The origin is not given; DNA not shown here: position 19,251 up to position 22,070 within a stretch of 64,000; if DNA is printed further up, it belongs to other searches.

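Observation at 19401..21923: OpgH-like glucan synthase fused in frame to an FkbM-family methyltransferase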

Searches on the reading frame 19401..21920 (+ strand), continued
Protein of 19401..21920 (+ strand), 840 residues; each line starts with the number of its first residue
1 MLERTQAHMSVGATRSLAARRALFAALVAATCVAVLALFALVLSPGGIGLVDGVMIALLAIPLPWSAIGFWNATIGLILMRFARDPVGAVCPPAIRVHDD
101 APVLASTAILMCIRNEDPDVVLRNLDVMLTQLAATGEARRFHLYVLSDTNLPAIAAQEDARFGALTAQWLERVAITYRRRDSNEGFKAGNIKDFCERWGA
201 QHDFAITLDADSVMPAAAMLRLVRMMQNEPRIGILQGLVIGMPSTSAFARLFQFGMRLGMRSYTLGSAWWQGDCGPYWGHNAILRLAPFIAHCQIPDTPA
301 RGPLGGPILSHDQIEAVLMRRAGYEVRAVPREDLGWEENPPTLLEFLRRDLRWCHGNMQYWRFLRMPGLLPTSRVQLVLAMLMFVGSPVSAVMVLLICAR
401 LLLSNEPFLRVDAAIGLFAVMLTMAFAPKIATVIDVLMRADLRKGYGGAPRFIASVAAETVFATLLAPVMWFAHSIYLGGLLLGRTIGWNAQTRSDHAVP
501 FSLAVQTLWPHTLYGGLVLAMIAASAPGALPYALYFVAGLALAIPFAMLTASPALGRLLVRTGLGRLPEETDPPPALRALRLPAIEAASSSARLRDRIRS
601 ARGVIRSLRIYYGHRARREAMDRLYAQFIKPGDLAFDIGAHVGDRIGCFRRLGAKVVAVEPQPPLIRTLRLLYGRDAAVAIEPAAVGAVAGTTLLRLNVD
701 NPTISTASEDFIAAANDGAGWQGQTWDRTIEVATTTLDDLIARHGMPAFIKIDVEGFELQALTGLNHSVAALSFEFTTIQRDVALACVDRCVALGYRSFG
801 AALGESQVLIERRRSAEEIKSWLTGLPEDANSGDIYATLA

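Call 11: find_encoding_contigs(protein=P0063, flank=8000, max_places=1)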
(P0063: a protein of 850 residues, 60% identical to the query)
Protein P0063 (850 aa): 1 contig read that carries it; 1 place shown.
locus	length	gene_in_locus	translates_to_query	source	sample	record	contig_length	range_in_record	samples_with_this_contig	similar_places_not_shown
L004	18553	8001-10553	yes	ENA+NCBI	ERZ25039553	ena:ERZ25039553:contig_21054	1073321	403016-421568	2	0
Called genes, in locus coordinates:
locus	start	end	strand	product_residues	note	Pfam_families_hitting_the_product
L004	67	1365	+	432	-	-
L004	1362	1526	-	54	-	-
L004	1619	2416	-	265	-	PF02633:Creatininase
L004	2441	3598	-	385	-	PF00925:GTP_cyclohydro2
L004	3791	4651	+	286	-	PF01872:RibD_C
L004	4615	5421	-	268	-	PF13649:Methyltransf_25 (weak)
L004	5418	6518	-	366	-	PF13439:Glyco_transf_4, PF20706:GT4-conflict, PF00534:Glycos_transf_1, PF13692:Glyco_trans_1_4, PF13524:Glyco_trans_1_2 (weak)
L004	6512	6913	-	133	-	PF01242:PTPS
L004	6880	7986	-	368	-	PF00107:ADH_zinc_N (weak)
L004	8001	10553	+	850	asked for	PF13632:Glyco_trans_2_3, PF05050:Methyltransf_21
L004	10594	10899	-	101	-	PF04800:NDUS4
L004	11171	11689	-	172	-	PF02643:DUF192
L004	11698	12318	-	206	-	PF00313:CSD, PF08206:OB_RNB (faint), PF00313:CSD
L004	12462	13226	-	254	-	PF02146:SIR2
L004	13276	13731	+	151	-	PF00903:Glyoxalase, PF13669:Glyoxalase_4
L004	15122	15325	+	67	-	-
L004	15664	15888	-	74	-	-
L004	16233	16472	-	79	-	-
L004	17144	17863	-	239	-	PF00072:Response_reg (weak), PF08281:Sigma70_r4_2, PF00196:GerE, PF04545:Sigma70_r4 (weak)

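Call 12: find_encoding_contigs(protein=P0096, flank=8000, max_places=1)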
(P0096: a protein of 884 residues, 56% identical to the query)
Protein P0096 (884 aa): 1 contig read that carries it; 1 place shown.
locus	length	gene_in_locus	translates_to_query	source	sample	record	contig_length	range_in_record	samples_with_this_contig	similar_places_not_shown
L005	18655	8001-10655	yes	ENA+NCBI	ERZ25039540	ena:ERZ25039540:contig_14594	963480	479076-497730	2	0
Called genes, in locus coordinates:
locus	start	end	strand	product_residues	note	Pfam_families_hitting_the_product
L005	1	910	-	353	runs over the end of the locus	PF13439:Glyco_transf_4 (weak), PF20706:GT4-conflict, PF00534:Glycos_transf_1, PF13692:Glyco_trans_1_4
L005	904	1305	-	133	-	PF01242:PTPS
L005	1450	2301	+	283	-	-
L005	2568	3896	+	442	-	PF00768:Peptidase_S11, PF13354:Beta-lactamase2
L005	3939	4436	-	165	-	PF13577:SnoaL_4, PF00866:Ring_hydroxyl_B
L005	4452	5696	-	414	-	PF00355:Rieske, PF00848:Ring_hydroxyl_A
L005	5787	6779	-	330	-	-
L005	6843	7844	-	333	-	PF07992:Pyr_redox_2 (weak), PF00107:ADH_zinc_N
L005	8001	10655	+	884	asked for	PF13632:Glyco_trans_2_3, PF05050:Methyltransf_21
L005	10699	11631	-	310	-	-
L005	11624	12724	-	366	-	PF13692:Glyco_trans_1_4, PF00534:Glycos_transf_1 (weak)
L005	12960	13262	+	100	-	-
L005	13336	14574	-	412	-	PF00535:Glycos_transf_2, PF26629:GT2_TM_C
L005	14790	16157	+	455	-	-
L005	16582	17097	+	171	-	PF01047:MarR, PF12802:MarR_2, PF13463:HTH_27 (weak)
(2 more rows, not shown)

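Call 13: find_encoding_contigs(protein=P0119, flank=8000, max_places=1)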
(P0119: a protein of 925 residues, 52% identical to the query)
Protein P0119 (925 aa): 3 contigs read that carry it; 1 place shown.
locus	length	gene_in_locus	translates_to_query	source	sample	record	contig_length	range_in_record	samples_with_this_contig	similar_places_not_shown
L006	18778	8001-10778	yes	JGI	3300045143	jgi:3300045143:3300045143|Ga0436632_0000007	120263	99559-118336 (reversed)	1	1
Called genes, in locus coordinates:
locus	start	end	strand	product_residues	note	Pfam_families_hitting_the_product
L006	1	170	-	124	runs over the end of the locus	PF00072:Response_reg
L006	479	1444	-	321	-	-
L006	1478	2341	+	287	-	PF02633:Creatininase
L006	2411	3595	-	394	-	PF00925:GTP_cyclohydro2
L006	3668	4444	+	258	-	PF01872:RibD_C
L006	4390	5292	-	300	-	PF08242:Methyltransf_12 (weak), PF13649:Methyltransf_25 (weak)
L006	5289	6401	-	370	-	PF13579:Glyco_trans_4_4 (faint), PF13439:Glyco_transf_4, PF20706:GT4-conflict, PF00534:Glycos_transf_1, PF13692:Glyco_trans_1_4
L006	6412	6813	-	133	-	PF01242:PTPS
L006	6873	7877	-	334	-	-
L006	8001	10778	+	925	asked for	PF00535:Glycos_transf_2, PF13641:Glyco_tranf_2_3 (weak), PF13632:Glyco_trans_2_3, PF05050:Methyltransf_21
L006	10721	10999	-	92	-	-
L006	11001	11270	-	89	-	PF01176:eIF-1a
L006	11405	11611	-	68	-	PF00313:CSD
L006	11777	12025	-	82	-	-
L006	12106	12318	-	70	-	PF00313:CSD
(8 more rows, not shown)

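Call 31: predict_structure(alignment_id=A1)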
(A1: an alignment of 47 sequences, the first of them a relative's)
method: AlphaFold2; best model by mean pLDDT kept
length: 840 residues; sequences in the alignment: 47
mean_pLDDT: 89.4   pTM: 0.76
mean pLDDT of the five models: 89.4, 88.8, 87.5, 87.4, 86.0
residues with pLDDT >= 90: 519; 70-90: 297; 50-70: 11; < 50: 13
segments of 3 or more residues with pLDDT < 50: 1-13
pLDDT, mean of each block of 10 residues (from residue 1): 35 67 95 97 86 93 93 96 91 84 94 91 92 91 95 94 93 93 86 95 95 92 94 90 93 93 92 72 95 82 84 89 90 89 93 91 86 88 91 87 77 92 95 93 91 97 96 94 85 76 95 94 86 90 96 91 92 90 86 80 88 86 94 95 87 96 91 94 94 87 81 82 82 94 97 92 94 93 95 95 84 89 90 89
secondary structure, 60 per line:
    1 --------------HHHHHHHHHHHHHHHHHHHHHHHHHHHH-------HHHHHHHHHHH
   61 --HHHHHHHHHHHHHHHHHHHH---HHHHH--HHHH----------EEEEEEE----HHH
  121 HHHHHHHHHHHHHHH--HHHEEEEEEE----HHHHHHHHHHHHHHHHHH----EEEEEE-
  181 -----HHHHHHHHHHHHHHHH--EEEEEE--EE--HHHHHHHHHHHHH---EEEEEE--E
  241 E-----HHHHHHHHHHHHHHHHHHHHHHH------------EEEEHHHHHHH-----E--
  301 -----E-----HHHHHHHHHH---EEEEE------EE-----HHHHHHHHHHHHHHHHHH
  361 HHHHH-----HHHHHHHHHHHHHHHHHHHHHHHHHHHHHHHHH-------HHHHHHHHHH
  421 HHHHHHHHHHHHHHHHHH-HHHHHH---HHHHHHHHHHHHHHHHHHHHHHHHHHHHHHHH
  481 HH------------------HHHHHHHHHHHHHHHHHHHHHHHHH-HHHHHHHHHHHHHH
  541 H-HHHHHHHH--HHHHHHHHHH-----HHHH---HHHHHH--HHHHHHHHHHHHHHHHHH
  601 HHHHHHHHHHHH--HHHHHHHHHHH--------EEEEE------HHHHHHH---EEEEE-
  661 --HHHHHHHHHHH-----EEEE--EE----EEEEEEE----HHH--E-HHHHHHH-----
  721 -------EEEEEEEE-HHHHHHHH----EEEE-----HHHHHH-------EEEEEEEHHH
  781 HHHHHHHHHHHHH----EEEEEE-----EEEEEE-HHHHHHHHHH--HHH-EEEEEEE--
elements in order (helices of 4 or more, strands of 3 or more residues): H15-42 H50-60 H63-82 H86-90 H93-96 E107-113 H118-135 E141-147 H152-169 E174-179 H186-201 E204-209 H216-228 E232-237 H247-269 E282-285 H286-292 H312-321 E325-329 H343-365 H371-403 H411-438 H440-445 H449-482 H501-525 H527-541 H543-550 H553-562 H568-571 H575-580 H583-612 H615-625 E634-638 H645-651 E655-659 H663-673 E679-682 E691-697 H709-715 E728-735 H737-744 E749-752 H758-763 E771-777 H778-793 E798-803 E809-814 H816-825 E832-838
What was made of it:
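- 19443..19646 (+): N-terminal transmembrane helices TM1-TM2 (aa 15-82). Helices 15-42 and 50-82 in the AF2 model (call 31).
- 20511..21050 (+): C-terminal transmembrane bundle of the OpgH module (aa 371-550). Helices 371-403, 411-438, 449-482, 501-525 and 527-550 (call 31).
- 21147..21275 (+): Arg-rich helical linker (aa 583-625), which is also the conserved N-terminal helix of free FkbM homologues (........). Helices 583-612 and 615-625 (call 31).
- On OpgH/MdoH glucan synthase (GT2): AF2 pLDDT 89 (call 31).
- On FkbM-family SAM methyltransferase (PF05050 / TIGR01444): Alternating strand/helix core over aa 634-838 in the model (call 31).
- Confident model, pLDDT 89 and pTM 0.76 (call 31).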

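Call 35: fold_search(model_id=the predicted structure, library=pdb)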
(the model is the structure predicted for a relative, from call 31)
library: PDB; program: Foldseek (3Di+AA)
matches with E <= 10: 1523; with E <= 0.001: 80
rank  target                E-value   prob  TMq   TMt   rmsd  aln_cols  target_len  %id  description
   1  9b8v_E                7.4e-15  1.00  0.37  0.37  12.6       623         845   16  AlphaFold2 informed cryo-EM model of the E. coli cellulose synthase BcsAG3B6 complex (released 2025-02-19)
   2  4p00_A                1.7e-14  1.00  0.38  0.44  11.4       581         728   17  Bacterial Cellulose Synthase in complex with cyclic-di-GMP and UDP (released 2014-04-09)
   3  5ej1_A                2.1e-13  1.00  0.37  0.43  11.6       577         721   17  Pre-translocation state of bacterial cellulose synthase (released 2016-03-30)
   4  9fnn_A                2.1e-13  1.00  0.34  0.36  13.4       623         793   15  Cryo-EM structure of the c-di-GMP-saturated 'crown'less Bcs macrocomplex for cellulose secretion in E. coli (released 2024-10-16)
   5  4hg6_A                5.7e-13  1.00  0.38  0.42  11.5       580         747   18  Structure of a cellulose synthase - cellulose translocation intermediate (released 2012-12-19)
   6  9fmv_A                1.2e-12  1.00  0.30  0.32  14.2       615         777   16  Cryo-EM structure of the c-di-GMP-free synthase:pEtN transferase complex (BcsA-Bct-G3) from the E. coli cellulose secr (released 2024-10-16)
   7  9fmz_A                3.1e-12  1.00  0.36  0.37  13.2       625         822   14  Cryo-EM structure of the c-di-GMP-bound synthase:pEtN transferase complex (BcsA-Bct-G3) from the E. coli cellulose sec (released 2024-10-16)
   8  8rf9                  6.3e-12  1.00  0.47  0.16   6.5       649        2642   16  CgsiGP1 sample in nanodisc (released 2024-03-20)
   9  9fp0_A                1.1e-11  1.00  0.30  0.32  14.5       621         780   16  Cryo-EM structure of the 'crown'less Bcs macrocomplex for E. coli cellulose secretion in non-saturating c-di-GMP (loca (released 2024-10-16)
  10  8rfe_A                1.0e-10  1.00  0.45  0.15   6.9       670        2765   15  CgsiGP2 sample in nanodisc (released 2024-03-20)
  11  8vht_A                3.2e-10  1.00  0.39  0.47  12.1       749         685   13  Cryo EM structure of a soybean CesA3 homotrimer (released 2025-01-15)
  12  8vi0_A                2.3e-09  1.00  0.38  0.43  11.3       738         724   12  Cryo EM structure of a soybean CesA6 homotrimer (released 2025-01-15)
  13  8vi0_B                3.0e-09  1.00  0.41  0.47  10.2       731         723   12  Cryo EM structure of a soybean CesA6 homotrimer (released 2025-01-15)
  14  9yq4_A                5.9e-09  1.00  0.34  0.53   9.3       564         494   11  Chlorella virus hyaluronan synthase bound to a proofreading UDP-GlcA (released 2025-12-10)
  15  8g2j_D                8.2e-09  1.00  0.37  0.43  12.1       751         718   11  Hybrid aspen cellulose synthase-8 bound to UDP-glucose (released 2023-03-01)
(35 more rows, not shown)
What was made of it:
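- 19719..20495 (+): Cytoplasmic GT-A (GT2) catalytic domain (aa 107-365), ending in the RRDLRW interface helix. Foldseek matches to BcsA, Cgs and hyaluronan synthase (call 35).
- On OpgH/MdoH glucan synthase (GT2): Foldseek E 1e-14 to BcsA, and TMq 0.47 to Cgs (call 35).
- Closest known: Cyclic beta-1,2-glucan synthase Cgs/NdvB with its exporter Cgt/NdvA/ChvA. Same: Best structural superposition of the model: 8rf9, TMq 0.47, rmsd 6.5 A over 649 columns (call 35).
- Fold matches to Cgs, BcsA and hyaluronan synthase (call 35). The best structural superposition is with Cgs (TMq 0.47, rmsd 6.5 A, against 0.37-0.38 and 11-12 A for BcsA; call 35).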
